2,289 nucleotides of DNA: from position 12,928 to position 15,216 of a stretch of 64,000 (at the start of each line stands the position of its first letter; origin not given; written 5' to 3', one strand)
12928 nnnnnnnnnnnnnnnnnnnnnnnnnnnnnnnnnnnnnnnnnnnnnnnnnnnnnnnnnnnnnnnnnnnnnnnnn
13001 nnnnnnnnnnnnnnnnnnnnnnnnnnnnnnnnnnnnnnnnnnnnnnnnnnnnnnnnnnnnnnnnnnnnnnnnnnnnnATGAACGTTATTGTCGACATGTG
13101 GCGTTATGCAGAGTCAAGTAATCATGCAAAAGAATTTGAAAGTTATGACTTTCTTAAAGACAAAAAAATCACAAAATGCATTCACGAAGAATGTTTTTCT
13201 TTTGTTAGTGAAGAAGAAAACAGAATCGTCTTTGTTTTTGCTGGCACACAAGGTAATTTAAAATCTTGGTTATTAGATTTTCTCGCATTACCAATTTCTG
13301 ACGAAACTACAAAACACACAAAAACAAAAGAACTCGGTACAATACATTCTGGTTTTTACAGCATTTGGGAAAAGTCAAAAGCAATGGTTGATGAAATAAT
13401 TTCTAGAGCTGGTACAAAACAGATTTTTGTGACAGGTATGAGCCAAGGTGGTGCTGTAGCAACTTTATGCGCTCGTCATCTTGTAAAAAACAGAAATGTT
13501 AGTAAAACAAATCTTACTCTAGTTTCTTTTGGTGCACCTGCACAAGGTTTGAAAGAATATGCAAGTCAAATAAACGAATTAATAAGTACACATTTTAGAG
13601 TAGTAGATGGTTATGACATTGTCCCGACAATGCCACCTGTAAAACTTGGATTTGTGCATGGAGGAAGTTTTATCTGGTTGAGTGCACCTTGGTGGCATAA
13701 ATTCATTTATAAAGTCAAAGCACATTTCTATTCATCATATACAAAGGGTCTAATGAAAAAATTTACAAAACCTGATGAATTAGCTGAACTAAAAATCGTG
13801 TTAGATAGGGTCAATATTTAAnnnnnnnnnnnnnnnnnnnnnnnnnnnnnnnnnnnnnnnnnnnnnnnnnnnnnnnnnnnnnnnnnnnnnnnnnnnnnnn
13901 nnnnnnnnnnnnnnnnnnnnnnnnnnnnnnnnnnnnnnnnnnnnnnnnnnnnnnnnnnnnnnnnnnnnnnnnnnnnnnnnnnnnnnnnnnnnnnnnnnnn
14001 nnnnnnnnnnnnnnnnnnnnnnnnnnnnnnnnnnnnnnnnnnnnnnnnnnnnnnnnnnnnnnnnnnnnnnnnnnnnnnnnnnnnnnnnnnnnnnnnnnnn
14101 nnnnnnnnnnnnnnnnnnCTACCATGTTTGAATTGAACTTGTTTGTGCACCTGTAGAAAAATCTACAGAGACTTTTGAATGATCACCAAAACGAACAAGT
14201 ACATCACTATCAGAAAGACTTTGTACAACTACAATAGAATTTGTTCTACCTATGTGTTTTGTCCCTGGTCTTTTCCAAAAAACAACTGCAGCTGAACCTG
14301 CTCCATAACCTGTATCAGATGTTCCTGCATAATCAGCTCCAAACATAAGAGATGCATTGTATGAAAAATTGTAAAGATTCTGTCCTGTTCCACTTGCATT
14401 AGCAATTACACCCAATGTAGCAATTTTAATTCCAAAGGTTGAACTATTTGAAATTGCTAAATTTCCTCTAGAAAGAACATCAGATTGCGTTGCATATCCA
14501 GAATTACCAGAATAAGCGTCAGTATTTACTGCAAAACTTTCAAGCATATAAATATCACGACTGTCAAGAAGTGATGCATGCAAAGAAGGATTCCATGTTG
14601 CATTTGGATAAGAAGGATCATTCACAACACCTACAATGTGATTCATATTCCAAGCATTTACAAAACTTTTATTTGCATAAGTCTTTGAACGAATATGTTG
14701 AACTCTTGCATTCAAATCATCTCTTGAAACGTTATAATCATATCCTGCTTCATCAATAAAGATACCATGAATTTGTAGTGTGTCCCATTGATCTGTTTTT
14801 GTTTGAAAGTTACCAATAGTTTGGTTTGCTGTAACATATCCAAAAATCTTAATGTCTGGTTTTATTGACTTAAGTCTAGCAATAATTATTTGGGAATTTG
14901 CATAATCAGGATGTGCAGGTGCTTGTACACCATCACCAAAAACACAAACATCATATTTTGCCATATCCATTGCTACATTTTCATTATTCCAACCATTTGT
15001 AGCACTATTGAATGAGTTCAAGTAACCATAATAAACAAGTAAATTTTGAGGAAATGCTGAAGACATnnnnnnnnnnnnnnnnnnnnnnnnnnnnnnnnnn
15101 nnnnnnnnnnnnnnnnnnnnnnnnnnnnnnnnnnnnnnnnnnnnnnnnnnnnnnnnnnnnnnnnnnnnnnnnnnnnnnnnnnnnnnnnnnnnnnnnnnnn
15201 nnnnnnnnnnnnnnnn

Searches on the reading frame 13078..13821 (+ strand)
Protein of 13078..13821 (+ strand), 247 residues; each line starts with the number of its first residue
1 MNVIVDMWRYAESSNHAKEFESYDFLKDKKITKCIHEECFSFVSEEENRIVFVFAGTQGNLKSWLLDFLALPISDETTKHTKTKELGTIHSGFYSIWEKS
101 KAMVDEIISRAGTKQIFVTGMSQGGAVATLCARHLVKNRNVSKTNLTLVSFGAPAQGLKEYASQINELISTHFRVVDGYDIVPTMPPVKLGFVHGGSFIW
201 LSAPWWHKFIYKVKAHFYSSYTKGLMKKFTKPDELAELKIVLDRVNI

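Call 9: search_protein_families(library=phrogs, proteins=[window:13078-13821:+], max_evalue=0.001)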
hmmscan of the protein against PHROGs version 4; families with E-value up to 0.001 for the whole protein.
window:13078-13821:+ (247 aa): 1 family
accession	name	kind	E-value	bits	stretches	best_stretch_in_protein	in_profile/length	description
phrog_21992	-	other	8.1e-17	62.7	1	51-228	48-208/213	esterase/lipase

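Call 53: search_protein_families(library=pfam, proteins=[window:13078-13821:+], max_evalue=0.001)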
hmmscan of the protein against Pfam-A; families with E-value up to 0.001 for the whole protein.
window:13078-13821:+ (247 aa): 2 families
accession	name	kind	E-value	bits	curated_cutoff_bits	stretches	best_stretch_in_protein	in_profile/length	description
PF01764.32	Lipase_3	-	2.1e-24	86.5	22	1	51-188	1-138/140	Lipase (class 3)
PF07609.16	DUF1572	-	0.0004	20.6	23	0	16-79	10-71/163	Protein of unknown function (DUF1572)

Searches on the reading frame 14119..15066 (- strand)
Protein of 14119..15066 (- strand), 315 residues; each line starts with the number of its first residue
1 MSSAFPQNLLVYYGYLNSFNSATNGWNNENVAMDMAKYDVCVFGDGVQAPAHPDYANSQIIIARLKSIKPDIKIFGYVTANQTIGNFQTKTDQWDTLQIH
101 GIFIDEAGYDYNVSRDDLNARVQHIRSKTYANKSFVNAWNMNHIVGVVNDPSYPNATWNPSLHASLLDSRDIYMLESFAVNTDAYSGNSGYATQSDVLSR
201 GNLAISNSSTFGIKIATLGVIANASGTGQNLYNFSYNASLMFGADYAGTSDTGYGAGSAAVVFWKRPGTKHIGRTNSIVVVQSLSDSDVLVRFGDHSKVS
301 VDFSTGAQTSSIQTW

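Call 9: search_protein_families(library=phrogs, proteins=[window:14119-15066:-], max_evalue=0.001)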
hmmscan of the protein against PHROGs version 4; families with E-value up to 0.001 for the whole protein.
window:14119-15066:- (315 aa): 0 families

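Call 25: search_protein_families(library=pfam, proteins=[window:14119-15066:-], max_evalue=0.001)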
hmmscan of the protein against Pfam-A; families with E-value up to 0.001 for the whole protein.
window:14119-15066:- (315 aa): 1 family
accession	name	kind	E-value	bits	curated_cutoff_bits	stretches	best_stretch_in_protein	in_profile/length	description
PF12138.14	Spherulin4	-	0.00091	19.3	30.2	0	53-131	46-129/239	Spherulation-specific family 4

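Call 54: search_protein_families(library=ncbifam, proteins=[window:14119-15066:-], max_evalue=0.001)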
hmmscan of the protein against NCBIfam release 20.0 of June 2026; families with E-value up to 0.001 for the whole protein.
window:14119-15066:- (315 aa): 0 families
